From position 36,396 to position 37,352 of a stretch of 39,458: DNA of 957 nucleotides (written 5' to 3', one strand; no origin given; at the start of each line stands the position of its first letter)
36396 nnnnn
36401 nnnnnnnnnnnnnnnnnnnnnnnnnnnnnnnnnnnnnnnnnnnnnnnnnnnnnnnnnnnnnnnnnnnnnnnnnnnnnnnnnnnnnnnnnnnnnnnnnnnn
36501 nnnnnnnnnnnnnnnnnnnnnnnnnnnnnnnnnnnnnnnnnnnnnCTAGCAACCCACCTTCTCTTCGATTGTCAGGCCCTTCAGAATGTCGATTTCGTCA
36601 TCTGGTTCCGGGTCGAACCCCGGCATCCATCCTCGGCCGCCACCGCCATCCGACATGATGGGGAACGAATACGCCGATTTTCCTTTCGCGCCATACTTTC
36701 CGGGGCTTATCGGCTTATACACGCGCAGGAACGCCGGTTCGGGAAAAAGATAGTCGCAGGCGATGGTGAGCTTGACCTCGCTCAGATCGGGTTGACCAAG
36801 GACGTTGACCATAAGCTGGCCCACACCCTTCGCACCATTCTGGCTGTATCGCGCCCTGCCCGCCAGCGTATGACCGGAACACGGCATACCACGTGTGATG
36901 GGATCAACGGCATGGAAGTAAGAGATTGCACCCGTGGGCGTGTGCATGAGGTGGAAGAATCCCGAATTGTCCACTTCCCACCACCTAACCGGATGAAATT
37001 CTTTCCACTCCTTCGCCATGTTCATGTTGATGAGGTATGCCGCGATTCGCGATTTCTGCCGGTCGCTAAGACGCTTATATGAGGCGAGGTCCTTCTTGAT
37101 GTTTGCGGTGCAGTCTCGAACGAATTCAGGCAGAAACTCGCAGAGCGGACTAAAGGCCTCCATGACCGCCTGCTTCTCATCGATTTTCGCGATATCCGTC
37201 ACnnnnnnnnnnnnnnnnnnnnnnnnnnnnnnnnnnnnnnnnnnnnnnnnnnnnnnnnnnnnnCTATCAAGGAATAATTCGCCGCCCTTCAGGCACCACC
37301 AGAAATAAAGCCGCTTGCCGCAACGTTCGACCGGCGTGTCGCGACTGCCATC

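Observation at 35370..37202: Unknown 218-aa protein co-transcribed with an HTH::ImmA/IrrE metallopeptidase fusion (toxin-antitoxin-like sensor pair, or the prophage induction protease)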

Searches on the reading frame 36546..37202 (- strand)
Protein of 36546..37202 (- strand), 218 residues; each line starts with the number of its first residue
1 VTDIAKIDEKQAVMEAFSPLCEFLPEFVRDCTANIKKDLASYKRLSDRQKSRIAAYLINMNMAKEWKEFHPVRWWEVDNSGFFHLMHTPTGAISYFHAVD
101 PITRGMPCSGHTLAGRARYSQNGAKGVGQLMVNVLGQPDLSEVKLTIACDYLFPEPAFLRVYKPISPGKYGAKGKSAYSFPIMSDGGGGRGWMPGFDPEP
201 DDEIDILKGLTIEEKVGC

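Call 3: search_protein_families(library=pfam, proteins=[window:36546-37202:-], max_evalue=0.1)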
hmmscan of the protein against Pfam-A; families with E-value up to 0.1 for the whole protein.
window:36546-37202:- (218 aa): 1 family
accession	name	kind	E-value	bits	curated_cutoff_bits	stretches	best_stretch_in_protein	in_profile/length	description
PF08361.16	TetR_C_2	-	0.018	15.5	22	1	2-63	15-76/121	MAATS-type transcriptional repressor, C-terminal region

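Call 4: search_protein_families(library=padloc, proteins=[window:36546-37202:-], max_evalue=0.1)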
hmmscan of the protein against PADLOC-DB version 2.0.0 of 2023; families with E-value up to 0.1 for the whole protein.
window:36546-37202:- (218 aa): 1 family
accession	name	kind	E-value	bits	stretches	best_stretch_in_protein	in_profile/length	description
PDLC03939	RmrT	-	0.0042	14.8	1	9-185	5-176/212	-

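Call 5: search_protein_families(library=ncbifam, proteins=[window:36546-37202:-], max_evalue=0.1)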
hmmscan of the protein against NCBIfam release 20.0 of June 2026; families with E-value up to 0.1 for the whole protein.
window:36546-37202:- (218 aa): 0 families

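Call 6: search_protein_families(library=phrogs, proteins=[window:36546-37202:-], max_evalue=0.01)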
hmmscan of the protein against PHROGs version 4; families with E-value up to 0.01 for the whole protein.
window:36546-37202:- (218 aa): 0 families

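Call 10: find_homologous_proteins(query=window:36546-37202:-, max_evalue=0.001)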
Query window:36546-37202:- (218 aa): 11 proteins with E <= 0.001 among 104 candidates.
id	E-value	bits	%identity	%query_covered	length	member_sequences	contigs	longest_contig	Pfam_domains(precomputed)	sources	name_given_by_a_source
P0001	7.6e-142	488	97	100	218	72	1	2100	-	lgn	-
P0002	7.8e-119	413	79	100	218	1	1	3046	-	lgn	-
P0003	1.0e-118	413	79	99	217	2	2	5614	-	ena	-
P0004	7.9e-117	407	80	99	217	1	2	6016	-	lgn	-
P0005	9.4e-114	396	76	100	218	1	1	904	-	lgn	-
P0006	3.2e-110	385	75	100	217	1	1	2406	-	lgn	-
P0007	6.3e-82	292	93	63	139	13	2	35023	-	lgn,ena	-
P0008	1.6e-78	281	59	99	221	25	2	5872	-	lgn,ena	-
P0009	7.8e-75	269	56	99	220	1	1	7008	-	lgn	-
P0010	5.8e-73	263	55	100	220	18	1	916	-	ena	-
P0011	1.3e-44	170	41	99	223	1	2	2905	-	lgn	-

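Call 15: find_encoding_contigs(protein=P0011, flank=6000, max_places=4)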
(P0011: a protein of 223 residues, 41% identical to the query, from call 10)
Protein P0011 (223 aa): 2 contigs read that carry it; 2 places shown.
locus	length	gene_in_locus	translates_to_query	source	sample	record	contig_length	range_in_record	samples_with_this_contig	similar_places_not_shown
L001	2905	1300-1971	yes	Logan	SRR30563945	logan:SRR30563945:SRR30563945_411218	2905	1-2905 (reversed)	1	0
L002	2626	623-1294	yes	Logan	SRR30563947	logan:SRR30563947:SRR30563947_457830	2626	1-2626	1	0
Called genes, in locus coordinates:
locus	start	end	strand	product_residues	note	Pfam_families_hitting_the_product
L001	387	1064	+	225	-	-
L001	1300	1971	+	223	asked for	-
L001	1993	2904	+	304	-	?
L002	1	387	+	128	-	?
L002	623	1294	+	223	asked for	-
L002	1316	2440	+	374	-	PF01381:HTH_3 (faint), PF06114:Peptidase_M78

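Call 16: find_encoding_contigs(protein=P0008, flank=6000, max_places=4)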
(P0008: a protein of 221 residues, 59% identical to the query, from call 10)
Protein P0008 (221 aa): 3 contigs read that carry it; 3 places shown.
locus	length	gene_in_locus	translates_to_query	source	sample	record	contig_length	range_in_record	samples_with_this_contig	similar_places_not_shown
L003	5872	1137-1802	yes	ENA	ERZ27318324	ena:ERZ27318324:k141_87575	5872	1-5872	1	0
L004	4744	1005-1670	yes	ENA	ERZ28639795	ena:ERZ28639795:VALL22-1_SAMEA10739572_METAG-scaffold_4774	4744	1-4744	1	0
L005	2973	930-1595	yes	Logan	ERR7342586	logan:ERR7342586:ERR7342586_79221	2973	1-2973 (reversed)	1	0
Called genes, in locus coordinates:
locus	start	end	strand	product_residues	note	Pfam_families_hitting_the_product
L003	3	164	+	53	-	?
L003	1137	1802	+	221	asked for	-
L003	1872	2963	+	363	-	PF01381:HTH_3 (weak), PF06114:Peptidase_M78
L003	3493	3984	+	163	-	-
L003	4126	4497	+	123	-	-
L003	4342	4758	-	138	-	-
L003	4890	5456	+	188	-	PF01527:HTH_Tnp_1 (weak), PF13551:HTH_29 (faint), PF13518:HTH_28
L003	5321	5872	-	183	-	?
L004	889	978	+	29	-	-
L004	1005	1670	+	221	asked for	-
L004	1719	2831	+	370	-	PF01381:HTH_3, PF06114:Peptidase_M78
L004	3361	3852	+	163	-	-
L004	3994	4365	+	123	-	-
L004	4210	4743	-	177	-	?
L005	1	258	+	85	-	?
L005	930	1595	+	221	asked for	-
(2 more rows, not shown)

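Call 20: predict_structure(alignment_id=A1)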
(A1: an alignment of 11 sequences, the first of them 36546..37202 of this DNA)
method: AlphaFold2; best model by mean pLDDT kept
length: 218 residues; sequences in the alignment: 11
mean_pLDDT: 53.3   pTM: 0.52
mean pLDDT of the five models: 53.3, 51.0, 50.3, 48.3, 43.7
residues with pLDDT >= 90: 2; 70-90: 39; 50-70: 83; < 50: 94
segments of 3 or more residues with pLDDT < 50: 71-82, 98-129, 151-156, 167-175, 185-218
pLDDT, mean of each block of 10 residues (from residue 1): 60 69 74 84 82 67 68 38 57 54 33 30 40 70 60 50 51 48 45 30 31 27
secondary structure, 60 per line:
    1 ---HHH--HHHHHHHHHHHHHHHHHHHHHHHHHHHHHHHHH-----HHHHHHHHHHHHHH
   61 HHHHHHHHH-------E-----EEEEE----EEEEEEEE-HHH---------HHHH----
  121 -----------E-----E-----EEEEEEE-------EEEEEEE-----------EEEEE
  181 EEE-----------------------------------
elements in order: H9-41 H47-69 E83-87 E92-99 H113-116 E144-150 E158-164 E176-183

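Call 21: search_protein_representatives(alignment_id=A1)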
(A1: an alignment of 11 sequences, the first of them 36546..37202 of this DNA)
Query: 11 sequences, 218 profile positions. Proteins with E-value up to 0.001 (for the whole library): 25; up to 1e-10: 18; up to 1e-30: 7. The best 25 are listed.
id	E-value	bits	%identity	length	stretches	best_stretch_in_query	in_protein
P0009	1.4e-107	374.6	-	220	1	1-217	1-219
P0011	1.1e-95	335.7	-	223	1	2-217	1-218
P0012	1.3e-43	165.4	-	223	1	8-210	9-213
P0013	3.0e-42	161.0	-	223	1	7-215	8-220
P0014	1.1e-39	152.7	-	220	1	7-212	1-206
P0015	9.2e-38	146.3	-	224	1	4-215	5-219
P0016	2.7e-36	141.5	-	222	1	6-217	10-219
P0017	2.4e-27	112.3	-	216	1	8-213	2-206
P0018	1.9e-25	106.1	-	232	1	6-213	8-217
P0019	1.3e-23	100.0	-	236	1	7-204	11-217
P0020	9.7e-22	93.9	-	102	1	1-76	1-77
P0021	1.2e-21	93.7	-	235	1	4-214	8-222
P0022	1.3e-20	90.3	-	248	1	3-214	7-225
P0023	1.1e-17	80.7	-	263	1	6-216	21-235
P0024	1.4e-15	73.8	-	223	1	5-169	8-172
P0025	1.3e-14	70.6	-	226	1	29-169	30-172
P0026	4.5e-13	65.6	-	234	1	7-169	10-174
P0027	2.4e-12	63.2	-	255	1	4-182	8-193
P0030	2.2e-10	56.8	-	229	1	9-189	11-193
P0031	2.1e-09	53.6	-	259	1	6-189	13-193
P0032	2.1e-09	53.6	-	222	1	26-213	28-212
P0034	3.8e-05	39.7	-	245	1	6-186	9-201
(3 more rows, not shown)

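Call 23: search_protein_families(library=padloc, alignment_id=A2, max_evalue=0.01)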
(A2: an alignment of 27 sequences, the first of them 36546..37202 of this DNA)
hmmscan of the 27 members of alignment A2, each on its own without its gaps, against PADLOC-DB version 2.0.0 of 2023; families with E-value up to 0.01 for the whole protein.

A. member 1, window:36546-37202:- (218 aa): 1 family
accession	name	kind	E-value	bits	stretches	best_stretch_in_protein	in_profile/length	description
PDLC03939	RmrT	-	0.0042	14.8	1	9-185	5-176/212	-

B. families by the number of members that match (of 27 scanned): 1 family
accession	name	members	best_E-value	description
PDLC03939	RmrT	8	3.6e-13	-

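Call 25: search_protein_families(library=padloc, proteins=[P0012, P0013, P0014, P0016, P0017, P0018, P0019, P0021, P0022, P0023], max_evalue=0.1)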
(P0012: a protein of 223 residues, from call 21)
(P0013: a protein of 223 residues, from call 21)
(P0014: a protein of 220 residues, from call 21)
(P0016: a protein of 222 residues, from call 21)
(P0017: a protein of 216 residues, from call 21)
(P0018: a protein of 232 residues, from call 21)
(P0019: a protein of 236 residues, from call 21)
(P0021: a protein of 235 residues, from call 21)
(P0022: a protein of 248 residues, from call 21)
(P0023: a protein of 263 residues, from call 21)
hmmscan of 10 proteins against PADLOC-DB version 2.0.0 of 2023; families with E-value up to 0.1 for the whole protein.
P0012 (223 aa): 0 families

P0013 (223 aa): 0 families

P0014 (220 aa): 0 families

P0016 (222 aa): 1 family
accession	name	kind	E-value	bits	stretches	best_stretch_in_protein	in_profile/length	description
PDLC04286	PDC-M02A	-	0.043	11.8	1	50-115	6-68/167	-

P0017 (216 aa): 0 families

P0018 (232 aa): 0 families

P0019 (236 aa): 1 family
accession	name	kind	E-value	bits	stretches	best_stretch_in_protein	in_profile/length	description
PDLC03385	MTase_II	-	0.043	11.1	1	29-74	113-158/336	Type II methyltransferase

P0021 (235 aa): 1 family
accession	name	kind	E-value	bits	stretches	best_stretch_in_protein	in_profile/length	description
PDLC03939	RmrT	-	1.1e-06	26.4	1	13-210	5-191/212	-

P0022 (248 aa): 1 family
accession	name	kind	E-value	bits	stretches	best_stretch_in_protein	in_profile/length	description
PDLC03939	RmrT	-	5.7e-12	43.8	1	14-231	6-204/212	-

P0023 (263 aa): 1 family
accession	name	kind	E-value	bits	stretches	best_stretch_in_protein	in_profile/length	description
PDLC03939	RmrT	-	3.2e-11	41.3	1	25-225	6-194/212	-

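Call 26: search_protein_families(library=padloc, proteins=[P0024, P0025, P0026, P0027, P0030, P0031, P0032, P0034, P0011, P0009], max_evalue=0.1)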
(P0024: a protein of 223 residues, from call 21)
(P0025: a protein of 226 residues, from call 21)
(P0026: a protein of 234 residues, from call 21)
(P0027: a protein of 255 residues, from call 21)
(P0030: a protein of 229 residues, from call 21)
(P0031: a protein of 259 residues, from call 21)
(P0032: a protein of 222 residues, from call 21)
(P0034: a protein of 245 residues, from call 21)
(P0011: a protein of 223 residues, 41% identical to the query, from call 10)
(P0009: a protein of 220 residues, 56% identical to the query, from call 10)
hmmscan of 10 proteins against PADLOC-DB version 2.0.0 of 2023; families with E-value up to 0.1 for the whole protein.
P0024 (223 aa): 0 families

P0025 (226 aa): 0 families

P0026 (234 aa): 0 families

P0027 (255 aa): 1 family
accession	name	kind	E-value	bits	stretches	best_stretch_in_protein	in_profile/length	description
PDLC03939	RmrT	-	6.9e-07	27.1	1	13-207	5-187/212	-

P0030 (229 aa): 1 family
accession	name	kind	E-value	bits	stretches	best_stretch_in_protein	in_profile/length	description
PDLC03939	RmrT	-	3.6e-13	47.7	1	12-208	6-198/212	-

P0031 (259 aa): 0 families

P0032 (222 aa): 0 families

P0034 (245 aa): 0 families

P0011 (223 aa): 1 family
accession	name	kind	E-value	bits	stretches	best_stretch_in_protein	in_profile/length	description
PDLC03939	RmrT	-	0.0023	15.7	1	8-189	5-179/212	-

P0009 (220 aa): 0 families

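Call 29: find_encoding_contigs(protein=P0030, flank=5000, max_places=3)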
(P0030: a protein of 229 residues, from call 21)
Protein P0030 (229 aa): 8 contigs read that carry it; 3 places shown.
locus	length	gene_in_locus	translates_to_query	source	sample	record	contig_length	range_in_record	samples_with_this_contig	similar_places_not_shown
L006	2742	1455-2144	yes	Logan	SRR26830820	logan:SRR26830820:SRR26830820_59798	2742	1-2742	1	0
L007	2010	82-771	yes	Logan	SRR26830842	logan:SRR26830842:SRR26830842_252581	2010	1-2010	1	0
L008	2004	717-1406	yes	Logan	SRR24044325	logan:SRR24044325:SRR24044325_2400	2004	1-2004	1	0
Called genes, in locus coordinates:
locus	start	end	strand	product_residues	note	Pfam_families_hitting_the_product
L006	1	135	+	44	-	?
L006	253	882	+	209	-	PF01719:Rep_OBD, PF21861:RepB_C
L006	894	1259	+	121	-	PF11457:DUF3021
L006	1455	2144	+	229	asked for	-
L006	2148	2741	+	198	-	?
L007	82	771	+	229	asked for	-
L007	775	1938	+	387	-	PF01381:HTH_3, PF06114:Peptidase_M78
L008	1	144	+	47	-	?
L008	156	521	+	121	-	PF11457:DUF3021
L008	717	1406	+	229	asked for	-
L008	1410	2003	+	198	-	?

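Call 30: find_encoding_contigs(protein=P0022, flank=5000, max_places=3)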
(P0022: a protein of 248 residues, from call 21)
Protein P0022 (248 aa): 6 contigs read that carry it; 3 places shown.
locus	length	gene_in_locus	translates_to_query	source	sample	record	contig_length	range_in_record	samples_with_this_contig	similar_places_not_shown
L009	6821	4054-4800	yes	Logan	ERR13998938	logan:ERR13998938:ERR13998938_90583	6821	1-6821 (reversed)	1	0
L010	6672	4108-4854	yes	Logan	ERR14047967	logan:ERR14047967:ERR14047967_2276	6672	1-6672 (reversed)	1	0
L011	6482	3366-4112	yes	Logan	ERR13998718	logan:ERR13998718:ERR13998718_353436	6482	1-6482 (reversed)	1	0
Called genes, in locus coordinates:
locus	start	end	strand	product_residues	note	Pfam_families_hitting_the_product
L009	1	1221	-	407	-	?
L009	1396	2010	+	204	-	-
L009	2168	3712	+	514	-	PF20118:DUF6508 (weak)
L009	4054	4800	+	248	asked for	-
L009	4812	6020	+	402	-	PF06114:Peptidase_M78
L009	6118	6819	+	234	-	?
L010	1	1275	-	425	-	?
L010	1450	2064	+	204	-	-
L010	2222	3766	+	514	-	PF20118:DUF6508 (weak)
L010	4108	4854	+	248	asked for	-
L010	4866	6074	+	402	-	PF06114:Peptidase_M78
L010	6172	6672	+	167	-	?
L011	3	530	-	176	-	?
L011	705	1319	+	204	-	PF00702:Hydrolase (faint)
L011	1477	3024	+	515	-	PF20118:DUF6508 (weak)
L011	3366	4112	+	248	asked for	-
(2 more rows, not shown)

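Call 31: find_encoding_contigs(protein=window:36546-37202:-, flank=10000, max_places=6)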
Protein window:36546-37202:- (218 aa): 24 contigs read that carry it; 6 places shown.
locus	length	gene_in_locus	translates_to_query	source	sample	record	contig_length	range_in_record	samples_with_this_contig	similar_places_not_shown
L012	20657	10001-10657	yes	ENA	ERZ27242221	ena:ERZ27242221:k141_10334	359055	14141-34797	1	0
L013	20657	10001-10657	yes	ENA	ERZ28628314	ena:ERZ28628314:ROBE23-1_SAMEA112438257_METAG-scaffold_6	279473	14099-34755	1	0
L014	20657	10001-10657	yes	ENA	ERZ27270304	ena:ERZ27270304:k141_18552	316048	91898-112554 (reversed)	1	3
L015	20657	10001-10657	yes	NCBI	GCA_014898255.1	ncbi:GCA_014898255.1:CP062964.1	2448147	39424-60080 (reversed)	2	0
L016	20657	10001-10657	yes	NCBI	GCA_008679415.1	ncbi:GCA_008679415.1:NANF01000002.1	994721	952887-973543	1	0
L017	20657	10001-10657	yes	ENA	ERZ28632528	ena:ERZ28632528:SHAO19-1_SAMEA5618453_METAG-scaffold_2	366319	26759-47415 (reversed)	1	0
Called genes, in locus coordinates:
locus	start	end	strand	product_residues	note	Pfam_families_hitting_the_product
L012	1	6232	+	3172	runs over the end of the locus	PF22690:FAS_AT_central, PF08354:Fas1-AflB-like_hel, PF18094:SBS_FAS, PF01575:MaoC_dehydratas, PF00698:Acyl_transf_1, PF18325:Fas_alpha_ACP, PF00109:ketoacyl-synt, PF02801:Ketoacyl-synt_C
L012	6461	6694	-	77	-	-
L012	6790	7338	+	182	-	PF01648:ACPS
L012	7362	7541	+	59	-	-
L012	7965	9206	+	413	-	PF14659:Phage_int_SAM_3, PF22022:Phage_int_M (weak), PF00589:Phage_integrase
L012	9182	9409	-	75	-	-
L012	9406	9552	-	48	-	-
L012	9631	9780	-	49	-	-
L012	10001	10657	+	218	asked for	-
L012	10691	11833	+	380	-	PF01381:HTH_3 (faint), PF06114:Peptidase_M78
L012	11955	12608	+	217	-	-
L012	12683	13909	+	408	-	-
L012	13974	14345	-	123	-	-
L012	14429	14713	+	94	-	-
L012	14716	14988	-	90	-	-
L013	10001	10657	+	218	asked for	-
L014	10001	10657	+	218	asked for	-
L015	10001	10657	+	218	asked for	-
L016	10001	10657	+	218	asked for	-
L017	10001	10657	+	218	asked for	-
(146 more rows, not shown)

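Call 34: predict_structure(alignment_id=A2)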
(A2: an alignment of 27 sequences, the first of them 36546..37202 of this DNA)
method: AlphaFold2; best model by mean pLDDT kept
length: 218 residues; sequences in the alignment: 27
mean_pLDDT: 85.0   pTM: 0.79
mean pLDDT of the five models: 85.0, 83.5, 81.9, 81.8, 80.0
residues with pLDDT >= 90: 142; 70-90: 38; 50-70: 10; < 50: 28
segments of 3 or more residues with pLDDT < 50: 186-205, 213-218
pLDDT, mean of each block of 10 residues (from residue 1): 87 94 92 96 94 94 96 94 96 95 89 89 94 95 96 80 93 92 61 42 48 44
secondary structure, 60 per line:
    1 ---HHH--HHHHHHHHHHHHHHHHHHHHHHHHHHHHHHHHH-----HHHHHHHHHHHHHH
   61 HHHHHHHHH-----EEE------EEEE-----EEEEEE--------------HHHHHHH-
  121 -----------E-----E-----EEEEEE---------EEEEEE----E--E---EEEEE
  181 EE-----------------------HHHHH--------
elements in order: H9-41 H47-69 E75-77 E84-87 E93-98 H113-119 E144-149 E159-164 E176-182 H206-210

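Call 37: fold_search(model_id=the predicted structure, library=pdb)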
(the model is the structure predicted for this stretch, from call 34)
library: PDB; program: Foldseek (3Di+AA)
matches with E <= 10: 42; with E <= 0.001: 0
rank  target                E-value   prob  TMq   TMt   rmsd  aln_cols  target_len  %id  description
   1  5x4i                  1.7e+00  0.04  0.15  0.09  11.3       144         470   12  Pyrococcus furiosus RecJ (D83A, Mn-soaking) (released 2018-02-14)
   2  5x4j                  2.2e+00  0.03  0.15  0.09  11.0       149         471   10  The crystal structure of Pyrococcus furiosus RecJ (Zn-soaking) (released 2018-02-14)
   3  5x4h                  3.0e+00  0.02  0.15  0.09  11.3       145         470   10  The crystal structure of Pyrococcus furiosus RecJ (wild-type) (released 2018-02-14)
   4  4jav_A                3.0e+00  0.01  0.10  0.10  18.4       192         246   10  Structural basis of a rationally rewired protein-protein interface (HK853wt and RR468mutant V13P, L14I, I17M and N21V) (released 2013-09-04)
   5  6lkf_MODEL_1_A        3.7e+00  0.03  0.16  0.22   7.9        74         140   11  Solution structure of Anti-CRISPR protein AcrIIA5 (released 2020-06-10)
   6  6rh7_A                3.9e+00  0.01  0.11  0.10  18.2       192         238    8  Revisiting pH-gated conformational switch. Complex HK853 mutant H260A -RR468 mutant D53A pH 7.5 (released 2020-02-19)
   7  5t16_B                4.4e+00  0.08  0.16  0.14   4.2        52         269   17  Crystal structure of yeast RNase III (Rnt1p) complexed with a non-hydrolyzable RNA substrate analog (released 2017-02-08)
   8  5t16_J                4.4e+00  0.08  0.16  0.14   4.4        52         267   19  Crystal structure of yeast RNase III (Rnt1p) complexed with a non-hydrolyzable RNA substrate analog (released 2017-02-08)
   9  6rh8_A                4.4e+00  0.01  0.12  0.11  18.1       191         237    8  Revisiting pH-gated conformational switch. Complex HK853 mutant H260A -RR468 mutant D53A pH 5.3 (released 2020-02-19)
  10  4ats                  5.0e+00  0.02  0.17  0.16  10.1       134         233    9  Structure of the ORF273 protein from the Acidianus two-tailed virus (released 2012-10-24)
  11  3rv0_B                5.7e+00  0.08  0.18  0.13   7.4        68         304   13  Crystal structure of K. polysporus Dcr1 without the C-terminal dsRBD (released 2011-08-03)
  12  7xrx_A                5.7e+00  0.06  0.17  0.10  10.0        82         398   12  insulin-cleaving membrane protease-ICMP (released 2023-05-17)
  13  6rh7_B                5.7e+00  0.01  0.11  0.11  18.3       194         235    8  Revisiting pH-gated conformational switch. Complex HK853 mutant H260A -RR468 mutant D53A pH 7.5 (released 2020-02-19)
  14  4q20_A                6.1e+00  0.01  0.11  0.11  18.9       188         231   10  Crystal structure of a C-terminal part of tyrosine kinase (DivL) from Caulobacter crescentus CB15 at 2.50 A resolution (released 2014-04-23)
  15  9i5v_d                6.5e+00  0.04  0.11  0.22   6.8        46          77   11  70S P. gingivalis ribosome erm-delta-porN strain (released 2025-08-20)
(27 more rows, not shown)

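Call 38: fold_search(model_id=the predicted structure, library=viral)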
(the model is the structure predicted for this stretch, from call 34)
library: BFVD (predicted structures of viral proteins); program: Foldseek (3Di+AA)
matches with E <= 10: 118; with E <= 0.001: 0
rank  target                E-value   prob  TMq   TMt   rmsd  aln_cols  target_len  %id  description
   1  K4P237                7.0e-01  0.08  0.20  0.15  13.5       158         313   14  Polymerase-associated protein [Drosophila melanogaster sigmavirus]
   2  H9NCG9                7.4e-01  0.06  0.20  0.16  14.4       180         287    9  (no name in the UniProt tables at hand)
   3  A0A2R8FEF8            9.6e-01  0.04  0.12  0.07  14.8       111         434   13  AP-endonuclease [Cedratvirus Zaza IHUMI]
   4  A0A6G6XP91            1.0e+00  0.21  0.17  0.30  16.7        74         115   19  (no name in the UniProt tables at hand)
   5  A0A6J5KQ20            1.1e+00  0.04  0.15  0.07  17.7       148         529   13  Uncharacterized protein [uncultured Caudovirales phage]
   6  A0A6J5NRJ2            1.2e+00  0.09  0.22  0.26  11.6       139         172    8  Restriction endonuclease [uncultured Caudovirales phage]
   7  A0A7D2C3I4            1.4e+00  0.02  0.18  0.12  15.4       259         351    9  (no name in the UniProt tables at hand)
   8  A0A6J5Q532            1.6e+00  0.08  0.20  0.23  11.5       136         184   10  Uncharacterized protein [uncultured Caudovirales phage]
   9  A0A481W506            1.9e+00  0.23  0.19  0.10   4.4        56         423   12  Uncharacterized protein [Pseudomonas phage Psa21]
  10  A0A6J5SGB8            1.9e+00  0.09  0.19  0.39   6.9        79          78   14  Uncharacterized protein [uncultured Caudovirales phage]
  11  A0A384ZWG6            2.5e+00  0.11  0.14  0.11   4.6        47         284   15  Uncharacterized protein [Dickeya phage vB_DsoM_JA13]
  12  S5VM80                2.5e+00  0.07  0.15  0.24  10.3        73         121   14  Uncharacterized protein [Pseudomonas phage PaBG]
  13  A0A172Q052            2.5e+00  0.03  0.22  0.17  15.1       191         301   12  Uncharacterized protein [Acinetobacter phage vB_AbaM_ME3]
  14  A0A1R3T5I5            2.7e+00  0.06  0.16  0.10  10.6        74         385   16  Protein LORF2II [Spheniscid alphaherpesvirus 1]
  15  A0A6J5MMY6            2.7e+00  0.01  0.09  0.04  12.5        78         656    8  Primase, C-terminal 2 [uncultured Caudovirales phage]
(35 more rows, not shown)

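Call 39: search_solved_structures(query=A2, max_evalue=1)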
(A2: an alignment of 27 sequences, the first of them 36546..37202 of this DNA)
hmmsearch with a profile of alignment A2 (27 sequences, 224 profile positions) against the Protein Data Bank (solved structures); distinct sequences matched with E-value up to 1: 5.
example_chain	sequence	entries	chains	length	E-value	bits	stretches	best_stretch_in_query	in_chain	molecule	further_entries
2jpd_A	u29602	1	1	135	0.093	15.4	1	97-173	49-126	DNA excision repair protein ERCC-1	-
2a1i_A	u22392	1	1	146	0.17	14.5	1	97-171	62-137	DNA excision repair protein ERCC-1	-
8v9u_A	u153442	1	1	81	0.41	13.3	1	8-62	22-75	DNA (cytosine-5)-methyltransferase 1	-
9pd3_R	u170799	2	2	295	0.69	12.5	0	98-171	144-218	DNA excision repair protein ERCC-1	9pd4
6sxa_G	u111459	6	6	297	0.7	12.5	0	98-171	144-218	DNA excision repair protein ERCC-1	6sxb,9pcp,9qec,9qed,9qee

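Call 56: find_related_loci(query=A1, collection=genome_contigs, flank=5000)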
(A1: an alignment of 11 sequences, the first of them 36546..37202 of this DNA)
Query A1 (218 aa) in genome_contigs; peptide patterns used: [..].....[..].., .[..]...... (x = any residue, [..] = any of these).
134 stretches matched a pattern; 1 encode a relative of the query (tblastn E <= 1e-3); 1 distinct loci.
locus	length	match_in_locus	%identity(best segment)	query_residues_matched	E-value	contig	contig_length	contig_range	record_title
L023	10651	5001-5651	79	2-218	7e-126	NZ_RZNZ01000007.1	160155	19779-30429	Bifidobacterium vespertilionis strain RST16 NODE_7_length_160155_cov_133.834429, whole genome shotgun sequence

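Call 60: search_dna_similar(query=window:36546-37202:-, collection=phages, mode=protein, max_evalue=0.01, max_rows=15)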
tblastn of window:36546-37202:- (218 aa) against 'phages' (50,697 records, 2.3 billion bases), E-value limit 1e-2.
No match.
